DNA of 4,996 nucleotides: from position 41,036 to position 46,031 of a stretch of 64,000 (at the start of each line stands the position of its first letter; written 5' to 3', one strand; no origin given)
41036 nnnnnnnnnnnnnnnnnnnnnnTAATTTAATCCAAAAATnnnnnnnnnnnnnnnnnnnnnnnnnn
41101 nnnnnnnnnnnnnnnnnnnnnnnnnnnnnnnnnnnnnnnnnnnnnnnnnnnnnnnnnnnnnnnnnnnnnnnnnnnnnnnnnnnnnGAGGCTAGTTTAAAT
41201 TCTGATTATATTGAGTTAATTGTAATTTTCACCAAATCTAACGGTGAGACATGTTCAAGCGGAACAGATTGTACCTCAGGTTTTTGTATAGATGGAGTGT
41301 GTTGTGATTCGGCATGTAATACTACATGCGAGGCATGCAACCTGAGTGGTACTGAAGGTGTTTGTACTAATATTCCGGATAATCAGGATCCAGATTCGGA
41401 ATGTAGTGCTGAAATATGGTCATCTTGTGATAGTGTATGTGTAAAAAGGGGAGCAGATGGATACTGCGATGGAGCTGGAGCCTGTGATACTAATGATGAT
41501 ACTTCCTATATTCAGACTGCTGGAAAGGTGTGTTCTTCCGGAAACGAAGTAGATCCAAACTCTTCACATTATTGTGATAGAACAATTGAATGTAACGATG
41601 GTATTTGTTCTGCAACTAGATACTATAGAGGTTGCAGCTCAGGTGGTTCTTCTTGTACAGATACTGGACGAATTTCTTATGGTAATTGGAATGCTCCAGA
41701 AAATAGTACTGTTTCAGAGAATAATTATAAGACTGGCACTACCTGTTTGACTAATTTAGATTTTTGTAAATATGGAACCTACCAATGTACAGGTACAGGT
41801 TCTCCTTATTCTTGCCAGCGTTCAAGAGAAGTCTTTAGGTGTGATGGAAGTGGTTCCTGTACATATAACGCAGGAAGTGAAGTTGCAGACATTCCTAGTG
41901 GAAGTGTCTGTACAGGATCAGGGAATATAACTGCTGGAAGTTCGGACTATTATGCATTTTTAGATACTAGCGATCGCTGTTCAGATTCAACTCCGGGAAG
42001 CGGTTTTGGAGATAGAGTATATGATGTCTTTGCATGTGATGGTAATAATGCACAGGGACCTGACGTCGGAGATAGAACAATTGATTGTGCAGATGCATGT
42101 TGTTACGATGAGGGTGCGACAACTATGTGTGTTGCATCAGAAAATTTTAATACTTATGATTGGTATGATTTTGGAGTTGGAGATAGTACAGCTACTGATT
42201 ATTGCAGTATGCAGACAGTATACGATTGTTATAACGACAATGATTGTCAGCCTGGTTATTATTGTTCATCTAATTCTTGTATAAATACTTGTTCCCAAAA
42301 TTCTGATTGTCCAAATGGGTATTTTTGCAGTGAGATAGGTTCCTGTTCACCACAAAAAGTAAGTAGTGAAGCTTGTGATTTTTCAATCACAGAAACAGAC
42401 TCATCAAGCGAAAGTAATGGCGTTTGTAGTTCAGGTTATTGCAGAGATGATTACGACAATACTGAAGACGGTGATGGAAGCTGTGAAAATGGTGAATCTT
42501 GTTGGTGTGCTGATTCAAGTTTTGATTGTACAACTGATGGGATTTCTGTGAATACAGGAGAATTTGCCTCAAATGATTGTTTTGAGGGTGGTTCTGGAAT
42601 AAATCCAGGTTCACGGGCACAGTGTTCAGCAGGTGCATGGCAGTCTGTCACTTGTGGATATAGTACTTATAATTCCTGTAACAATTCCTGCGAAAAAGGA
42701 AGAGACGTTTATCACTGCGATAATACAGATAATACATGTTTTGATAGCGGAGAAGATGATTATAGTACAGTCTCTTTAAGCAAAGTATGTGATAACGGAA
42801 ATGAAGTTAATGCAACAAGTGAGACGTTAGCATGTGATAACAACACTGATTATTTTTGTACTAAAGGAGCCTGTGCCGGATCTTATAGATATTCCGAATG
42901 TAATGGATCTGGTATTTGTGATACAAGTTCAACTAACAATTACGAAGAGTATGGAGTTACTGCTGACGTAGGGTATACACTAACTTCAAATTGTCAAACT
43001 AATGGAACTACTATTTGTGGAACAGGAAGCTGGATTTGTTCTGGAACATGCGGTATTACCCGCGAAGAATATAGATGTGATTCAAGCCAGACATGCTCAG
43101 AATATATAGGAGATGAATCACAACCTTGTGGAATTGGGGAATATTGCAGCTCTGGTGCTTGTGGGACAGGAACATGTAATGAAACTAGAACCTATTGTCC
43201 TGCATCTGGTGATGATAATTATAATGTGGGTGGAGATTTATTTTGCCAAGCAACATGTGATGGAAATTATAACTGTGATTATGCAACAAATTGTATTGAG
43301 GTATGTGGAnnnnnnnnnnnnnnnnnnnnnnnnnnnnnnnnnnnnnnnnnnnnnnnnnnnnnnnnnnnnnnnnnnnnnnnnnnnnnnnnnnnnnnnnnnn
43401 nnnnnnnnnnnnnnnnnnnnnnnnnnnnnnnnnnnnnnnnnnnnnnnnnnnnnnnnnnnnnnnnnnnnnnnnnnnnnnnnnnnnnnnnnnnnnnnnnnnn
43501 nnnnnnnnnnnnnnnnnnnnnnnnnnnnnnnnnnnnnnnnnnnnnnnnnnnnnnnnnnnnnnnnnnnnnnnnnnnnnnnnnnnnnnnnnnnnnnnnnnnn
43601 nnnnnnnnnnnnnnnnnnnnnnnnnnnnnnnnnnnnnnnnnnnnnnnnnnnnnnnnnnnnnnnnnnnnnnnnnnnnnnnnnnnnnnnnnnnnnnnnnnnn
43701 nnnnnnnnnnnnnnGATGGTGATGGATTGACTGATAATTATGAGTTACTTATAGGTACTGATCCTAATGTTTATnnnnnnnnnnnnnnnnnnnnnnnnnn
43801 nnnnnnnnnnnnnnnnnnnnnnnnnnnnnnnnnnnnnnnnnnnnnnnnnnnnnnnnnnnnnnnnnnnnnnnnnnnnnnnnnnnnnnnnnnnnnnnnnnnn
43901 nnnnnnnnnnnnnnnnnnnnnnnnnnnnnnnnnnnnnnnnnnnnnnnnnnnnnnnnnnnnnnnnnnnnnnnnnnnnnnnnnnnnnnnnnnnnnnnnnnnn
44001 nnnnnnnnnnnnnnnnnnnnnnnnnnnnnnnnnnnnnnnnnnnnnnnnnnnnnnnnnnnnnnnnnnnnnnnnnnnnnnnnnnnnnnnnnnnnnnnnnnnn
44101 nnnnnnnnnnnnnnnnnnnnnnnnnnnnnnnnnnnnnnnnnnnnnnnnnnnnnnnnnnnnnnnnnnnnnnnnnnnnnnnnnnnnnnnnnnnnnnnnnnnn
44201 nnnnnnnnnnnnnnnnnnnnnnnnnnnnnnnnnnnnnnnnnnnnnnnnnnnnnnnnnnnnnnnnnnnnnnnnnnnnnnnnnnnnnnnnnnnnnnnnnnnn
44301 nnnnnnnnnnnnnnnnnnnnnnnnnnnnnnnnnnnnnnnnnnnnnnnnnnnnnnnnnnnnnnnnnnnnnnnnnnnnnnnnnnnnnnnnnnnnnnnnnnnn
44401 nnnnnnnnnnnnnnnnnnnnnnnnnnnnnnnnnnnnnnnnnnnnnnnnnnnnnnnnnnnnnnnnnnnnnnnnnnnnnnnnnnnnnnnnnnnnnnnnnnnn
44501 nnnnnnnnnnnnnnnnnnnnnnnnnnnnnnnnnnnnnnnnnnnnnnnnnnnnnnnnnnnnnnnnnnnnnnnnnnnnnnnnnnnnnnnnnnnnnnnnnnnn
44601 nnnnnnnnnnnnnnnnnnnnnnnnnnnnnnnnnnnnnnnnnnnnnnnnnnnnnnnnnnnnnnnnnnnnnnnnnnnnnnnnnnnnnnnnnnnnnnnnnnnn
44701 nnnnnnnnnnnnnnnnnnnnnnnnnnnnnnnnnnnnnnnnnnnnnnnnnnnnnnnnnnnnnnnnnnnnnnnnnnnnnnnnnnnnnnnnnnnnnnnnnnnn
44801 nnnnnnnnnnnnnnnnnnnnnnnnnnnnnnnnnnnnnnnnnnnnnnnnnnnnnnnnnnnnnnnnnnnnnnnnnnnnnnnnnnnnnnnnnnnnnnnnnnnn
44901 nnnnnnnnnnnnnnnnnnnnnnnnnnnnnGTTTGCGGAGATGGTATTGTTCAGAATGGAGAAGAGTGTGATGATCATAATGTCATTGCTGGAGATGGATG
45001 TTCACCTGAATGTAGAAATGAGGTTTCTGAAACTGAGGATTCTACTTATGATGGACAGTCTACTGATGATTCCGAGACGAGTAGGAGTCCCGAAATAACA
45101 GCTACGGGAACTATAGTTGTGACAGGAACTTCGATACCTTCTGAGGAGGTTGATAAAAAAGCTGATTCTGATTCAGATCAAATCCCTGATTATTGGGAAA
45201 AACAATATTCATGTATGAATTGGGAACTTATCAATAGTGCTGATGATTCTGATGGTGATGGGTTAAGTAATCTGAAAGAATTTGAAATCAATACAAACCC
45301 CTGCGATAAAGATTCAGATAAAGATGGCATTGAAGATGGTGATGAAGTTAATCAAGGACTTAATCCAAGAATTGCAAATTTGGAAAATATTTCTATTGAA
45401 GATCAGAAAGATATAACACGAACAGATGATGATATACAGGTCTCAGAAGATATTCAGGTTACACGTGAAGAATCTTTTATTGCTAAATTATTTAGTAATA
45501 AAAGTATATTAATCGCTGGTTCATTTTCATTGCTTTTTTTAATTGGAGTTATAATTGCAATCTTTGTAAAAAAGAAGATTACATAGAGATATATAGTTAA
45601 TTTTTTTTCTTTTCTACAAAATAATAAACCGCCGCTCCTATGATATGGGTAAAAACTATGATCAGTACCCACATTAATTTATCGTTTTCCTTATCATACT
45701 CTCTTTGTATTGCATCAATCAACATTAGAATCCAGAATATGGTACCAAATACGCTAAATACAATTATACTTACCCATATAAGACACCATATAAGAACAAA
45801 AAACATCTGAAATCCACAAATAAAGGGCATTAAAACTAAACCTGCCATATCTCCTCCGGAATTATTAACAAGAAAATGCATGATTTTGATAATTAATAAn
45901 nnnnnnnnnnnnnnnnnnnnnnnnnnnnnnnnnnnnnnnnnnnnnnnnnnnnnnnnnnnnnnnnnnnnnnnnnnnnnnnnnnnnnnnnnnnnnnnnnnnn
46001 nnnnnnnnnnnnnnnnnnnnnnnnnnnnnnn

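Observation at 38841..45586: Two adjacent giant Cys-rich secreted proteins: a Fib_succ_major-domain protein and a 1503-aa Myxococcus-repeat/TSP3-motif protein with a C-terminal TM anchor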

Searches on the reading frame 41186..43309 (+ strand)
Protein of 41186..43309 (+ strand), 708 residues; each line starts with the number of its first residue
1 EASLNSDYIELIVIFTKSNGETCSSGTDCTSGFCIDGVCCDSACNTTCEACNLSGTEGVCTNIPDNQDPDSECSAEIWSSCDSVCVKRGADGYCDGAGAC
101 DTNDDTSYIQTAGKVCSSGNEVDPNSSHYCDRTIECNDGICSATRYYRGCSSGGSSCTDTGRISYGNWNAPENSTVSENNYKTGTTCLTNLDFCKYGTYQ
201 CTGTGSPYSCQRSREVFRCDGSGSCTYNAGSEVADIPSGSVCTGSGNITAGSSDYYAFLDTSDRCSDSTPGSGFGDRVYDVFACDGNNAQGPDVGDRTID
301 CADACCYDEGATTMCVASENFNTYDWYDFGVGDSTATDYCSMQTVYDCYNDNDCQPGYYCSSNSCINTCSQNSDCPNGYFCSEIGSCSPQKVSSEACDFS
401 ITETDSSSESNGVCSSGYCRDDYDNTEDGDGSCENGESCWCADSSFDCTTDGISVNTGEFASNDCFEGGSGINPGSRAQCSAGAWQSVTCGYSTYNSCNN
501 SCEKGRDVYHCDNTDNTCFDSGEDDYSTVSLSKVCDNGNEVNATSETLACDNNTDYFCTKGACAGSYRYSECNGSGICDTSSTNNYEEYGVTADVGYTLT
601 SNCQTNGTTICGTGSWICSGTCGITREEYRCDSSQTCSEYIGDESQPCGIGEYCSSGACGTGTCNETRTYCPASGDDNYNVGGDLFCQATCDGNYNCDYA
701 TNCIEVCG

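Call 70: predict_structure(alignment_id=A3)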
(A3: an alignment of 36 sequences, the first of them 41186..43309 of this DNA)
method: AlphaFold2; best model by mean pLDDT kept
length: 708 residues; sequences in the alignment: 36
mean_pLDDT: 60.7   pTM: 0.41
mean pLDDT of the five models: 60.7, 59.8, 59.8, 55.0, 50.7
residues with pLDDT >= 90: 97; 70-90: 214; 50-70: 117; < 50: 280
segments of 3 or more residues with pLDDT < 50: 261-277, 297-347, 394-479, 481-486, 499-502, 544-601, 647-690
pLDDT, mean of each block of 10 residues (from residue 1): 55 87 95 95 93 94 91 79 84 89 76 91 94 86 92 90 89 78 76 86 67 90 88 88 85 75 42 45 77 57 37 35 33 35 44 74 77 82 78 43 33 36 31 32 25 25 26 38 52 58 64 71 62 57 43 28 26 35 29 33 55 62 66 73 57 30 26 30 31 53 52
secondary structure, 60 per line:
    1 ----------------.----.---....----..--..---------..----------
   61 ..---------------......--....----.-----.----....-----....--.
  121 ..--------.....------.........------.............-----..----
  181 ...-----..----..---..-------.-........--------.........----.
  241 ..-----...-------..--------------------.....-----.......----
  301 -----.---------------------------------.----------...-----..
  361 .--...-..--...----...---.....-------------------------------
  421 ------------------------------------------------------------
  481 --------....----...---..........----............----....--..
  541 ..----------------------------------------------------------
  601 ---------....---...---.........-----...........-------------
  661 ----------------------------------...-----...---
elements in order (helices of 4 or more, strands of 3 or more residues): E78-83 E86-89 E105-108 E114-117 E120-122 E131-135 E142-150 E157-169 E181-183 E211-218 E227-235 E240-242 E248-250 E280-284 E290-296 E359-361 E364-366 E379-381 E385-389 E489-492 E497-499 E503-512 E517-528 E533-536 E539-542 E610-613 E617-619 E623-631 E637-647 E695-697 E703-705

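Call 79: fold_search(model_id=the predicted structure, library=pdb)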
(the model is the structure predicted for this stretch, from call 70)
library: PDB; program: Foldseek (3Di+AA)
matches with E <= 10: 111; with E <= 0.001: 0
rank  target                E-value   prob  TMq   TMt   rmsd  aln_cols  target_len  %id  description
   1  7v4z_A                3.2e-01  0.05  0.05  0.14  19.7       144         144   17  Structure of Horcolin native form (released 2022-03-09)
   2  3ezm                  7.3e-01  0.10  0.05  0.25  12.0       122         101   11  CYANOVIRIN-N (released 1998-12-23)
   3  3s3z                  8.7e-01  0.06  0.06  0.22  12.3       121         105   12  Crystal Structure an Tandem Cyanovirin-N Dimer, CVN2L10 (released 2011-08-03)
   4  8jxi_A                9.2e-01  0.04  0.07  0.05  16.6       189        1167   11  rat megalin RAP complex wingB (released 2024-06-19)
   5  4j4c                  9.7e-01  0.05  0.05  0.21  12.5       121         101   11  Structure of P51G Cyanovirin-N swapped dimer in the P3221 space group (released 2013-04-03)
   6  3scy                  9.7e-01  0.02  0.06  0.09  22.3       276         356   10  Crystal structure of a putative 6-phosphogluconolactonase (BF1038) from Bacteroides fragilis NCTC 9343 at 1.50 A resolut (released 2011-07-20)
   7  4r03                  1.0e+00  0.11  0.06  0.28  10.6       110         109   11  Crystal structure of a DUF3836 family protein (BDI_3222) from Parabacteroides distasonis ATCC 8503 at 1.50 A resolution (released 2014-08-27)
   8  5xfh_A                1.1e+00  0.02  0.04  0.14  23.1       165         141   11  Crystal structure of Orysata lectin in complex with biantennary N-glycan (released 2017-10-18)
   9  7ywg_A                1.1e+00  0.02  0.04  0.14  20.9       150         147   12  Monocot chimeric jacalin JAC1 from Oryza sativa: lectin domain (crystal form 1) (released 2022-05-04)
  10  4qrj_A                1.1e+00  0.02  0.06  0.09  20.7       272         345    8  Crystal structure of a putative 6-phosphogluconolactonase (BACUNI_04672) from Bacteroides uniformis ATCC 8492 at 2.20  (released 2014-07-23)
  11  3fgb_B                1.2e+00  0.02  0.06  0.09  22.3       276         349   10  Crystal structure of the Q89ZH8_BACTN protein from Bacteroides thetaiotaomicron. Northeast Structural Genomics Consort (released 2008-12-23)
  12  7ba2_A                1.3e+00  0.09  0.06  0.09  13.6       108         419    6  D319A mutant of the PilB minor pilin from Streptococcus sanguinis (released 2021-04-28)
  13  8ia0_LA               1.3e+00  0.03  0.06  0.18  16.8       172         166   13  Cryo-EM structure of a Chaetomium thermophilum pre-60S ribosomal subunit - State Puf6 (released 2023-05-17)
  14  5xfh_B                1.4e+00  0.02  0.04  0.12  21.3       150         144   12  Crystal structure of Orysata lectin in complex with biantennary N-glycan (released 2017-10-18)
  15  4qrj_B                1.4e+00  0.01  0.06  0.09  20.7       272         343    8  Crystal structure of a putative 6-phosphogluconolactonase (BACUNI_04672) from Bacteroides uniformis ATCC 8492 at 2.20  (released 2014-07-23)
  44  8von_B                4.6e+00  0.06  0.05  0.23  14.2        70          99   14  Double phenylalanine Apex domain mutant of bacteriophage P2 central spike protein, membrane-piercing module (released 2024-08-07)
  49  3qr7_A                5.2e+00  0.05  0.04  0.20  14.0        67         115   15  Crystal structure of the C-terminal fragment of the bacteriophage P2 membrane-piercing protein gpV (released 2012-02-22)
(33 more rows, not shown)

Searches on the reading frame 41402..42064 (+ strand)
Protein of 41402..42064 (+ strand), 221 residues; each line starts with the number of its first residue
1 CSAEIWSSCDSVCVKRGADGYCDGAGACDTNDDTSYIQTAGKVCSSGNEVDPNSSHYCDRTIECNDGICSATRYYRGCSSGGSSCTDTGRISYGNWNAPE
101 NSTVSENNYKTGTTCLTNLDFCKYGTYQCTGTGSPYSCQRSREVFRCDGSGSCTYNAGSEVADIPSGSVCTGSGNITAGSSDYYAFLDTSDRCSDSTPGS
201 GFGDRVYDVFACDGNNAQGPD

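Call 26: search_protein_families(library=pfam, proteins=[window:41402-42064:+], max_evalue=10)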
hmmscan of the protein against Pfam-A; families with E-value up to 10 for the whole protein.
seq(221 aa): 3 families
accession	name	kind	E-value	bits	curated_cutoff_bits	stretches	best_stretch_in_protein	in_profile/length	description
PF17483.7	TbpB_C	-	0.095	13.5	25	1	99-130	50-80/98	C-lobe handle domain of Tf-binding protein B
PF03048.19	Herpes_UL92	-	0.13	12.5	21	1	131-187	15-65/191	UL92 family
PF13998.11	MgrB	-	1.5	9.3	27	1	56-74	8-26/29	MgrB protein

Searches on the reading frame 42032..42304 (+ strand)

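Call 26: search_protein_families(library=pfam, proteins=[window:42032-42304:+], max_evalue=10)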
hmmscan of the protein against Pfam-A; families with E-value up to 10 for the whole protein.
seq(91 aa): 1 family
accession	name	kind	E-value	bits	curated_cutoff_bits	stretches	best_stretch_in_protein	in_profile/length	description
PF00095.26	WAP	-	3.2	8.5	20.8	1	59-89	14-40/41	WAP-type (Whey Acidic Protein) 'four-disulfide core'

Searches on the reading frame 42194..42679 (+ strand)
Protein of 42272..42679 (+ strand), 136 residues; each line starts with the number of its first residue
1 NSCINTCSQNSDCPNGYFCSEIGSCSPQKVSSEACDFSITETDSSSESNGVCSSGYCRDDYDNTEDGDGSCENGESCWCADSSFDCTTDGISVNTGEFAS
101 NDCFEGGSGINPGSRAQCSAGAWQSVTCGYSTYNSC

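Call 26: search_protein_families(library=pfam, proteins=[window:42272-42679:+], max_evalue=10)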
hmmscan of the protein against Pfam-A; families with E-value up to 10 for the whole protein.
seq(136 aa): 0 families

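Call 97: search_solved_structures(query=A5, max_evalue=10)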
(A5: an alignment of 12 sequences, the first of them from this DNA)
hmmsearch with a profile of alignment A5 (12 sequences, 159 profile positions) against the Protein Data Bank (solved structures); distinct sequences matched with E-value up to 10: 0.

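Call 98: search_protein_families(library=pfam, alignment_id=A5, max_evalue=1)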
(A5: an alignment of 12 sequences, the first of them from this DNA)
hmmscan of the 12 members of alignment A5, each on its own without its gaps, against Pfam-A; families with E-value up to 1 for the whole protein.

A. member 1, seq(162 aa): 1 family
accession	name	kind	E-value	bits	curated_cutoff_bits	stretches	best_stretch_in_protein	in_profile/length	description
PF23416.1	DUF7107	-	0.044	14.6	24.6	1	32-83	1-46/48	Domain of unknown function (DUF7107)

B. families by the number of members that match (of 12 scanned): 7 families
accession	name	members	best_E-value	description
PF11410.13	Antifungal_pept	2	0.016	Antifungal peptide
PF18884.5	TSP3_bac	1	4.4e-08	Bacterial TSP3 repeat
PF22906.1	GULLO2-like_3rd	1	0.041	L-gulonolactone oxidase 2-like, C-terminal domain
PF14625.12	Lustrin_cystein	1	0.042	Lustrin, cysteine-rich repeated domain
PF23416.1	DUF7107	1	0.044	Domain of unknown function (DUF7107)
PF04706.18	Dickkopf_N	1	0.061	Dickkopf N-terminal cysteine-rich region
PF23425.1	DUF7113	1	0.34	Family of unknown function (DUF7113)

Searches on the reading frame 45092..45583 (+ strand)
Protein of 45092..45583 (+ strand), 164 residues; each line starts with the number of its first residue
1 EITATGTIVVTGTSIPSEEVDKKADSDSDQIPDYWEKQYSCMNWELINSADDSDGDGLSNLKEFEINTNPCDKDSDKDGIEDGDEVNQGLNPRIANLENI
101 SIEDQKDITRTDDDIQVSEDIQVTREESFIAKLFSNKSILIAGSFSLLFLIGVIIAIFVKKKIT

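Call 26: search_protein_families(library=pfam, proteins=[window:45092-45583:+], max_evalue=10)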
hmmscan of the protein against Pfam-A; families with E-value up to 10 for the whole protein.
seq(164 aa): 6 families
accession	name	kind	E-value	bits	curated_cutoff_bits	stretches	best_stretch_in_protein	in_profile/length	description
PF18884.5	TSP3_bac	-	2.5e-07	30.8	25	2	52-72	1-21/22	Bacterial TSP3 repeat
PF24405.1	Pua-like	-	0.041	14.1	27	1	18-61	82-125/176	Pua-like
PF20295.4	MC8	-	0.34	11.5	25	1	131-154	13-36/48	ABC-three component (ABC-3C) system Middle Component 8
PF03495.19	Binary_toxB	-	0.37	11.5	25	0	25-38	2-15/78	Clostridial binary toxin B/anthrax toxin PA Ca-binding domain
PF02412.23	TSP_3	-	0.97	9.6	25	1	71-82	12-23/36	Thrombospondin type 3 repeat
PF24784.1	Temptin_C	-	1.2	10.1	27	1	68-86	56-74/98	Temptin C-terminal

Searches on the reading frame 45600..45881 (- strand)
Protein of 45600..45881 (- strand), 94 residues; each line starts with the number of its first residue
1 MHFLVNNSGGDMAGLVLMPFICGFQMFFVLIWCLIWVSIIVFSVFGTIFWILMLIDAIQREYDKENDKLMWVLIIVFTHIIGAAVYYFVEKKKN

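Call 3: search_protein_families(library=pfam, proteins=[window:45600-45881:-], max_evalue=0.1)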
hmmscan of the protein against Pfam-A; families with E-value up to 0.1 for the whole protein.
window:45600-45881:- (94 aa): 3 families
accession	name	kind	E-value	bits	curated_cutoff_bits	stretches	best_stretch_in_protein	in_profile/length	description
PF13396.11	PLDc_N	-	5.6e-09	36.3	23.3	1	48-89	1-40/42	Phospholipase_D-nuclease N-terminal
PF19529.4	DUF6057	-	0.026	13.9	29.8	1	22-88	140-208/569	Family of unknown function (DUF6057)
PF10066.14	DUF2304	-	0.066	13.9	25.5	1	42-81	5-44/106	Uncharacterized conserved protein (DUF2304)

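Call 4: search_protein_families(library=ncbifam, proteins=[window:45600-45881:-], max_evalue=0.1)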
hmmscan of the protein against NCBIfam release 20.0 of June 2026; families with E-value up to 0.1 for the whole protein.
window:45600-45881:- (94 aa): 2 families
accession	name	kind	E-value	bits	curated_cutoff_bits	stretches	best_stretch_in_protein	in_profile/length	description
NF033571.0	motil_scm1_spiro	equivalog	0.0072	15.2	150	1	26-79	87-141/401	motility-associated protein Scm1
NF008278.0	PRK11056.1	equivalog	0.015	15.2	127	1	16-86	12-79/120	YijD family membrane protein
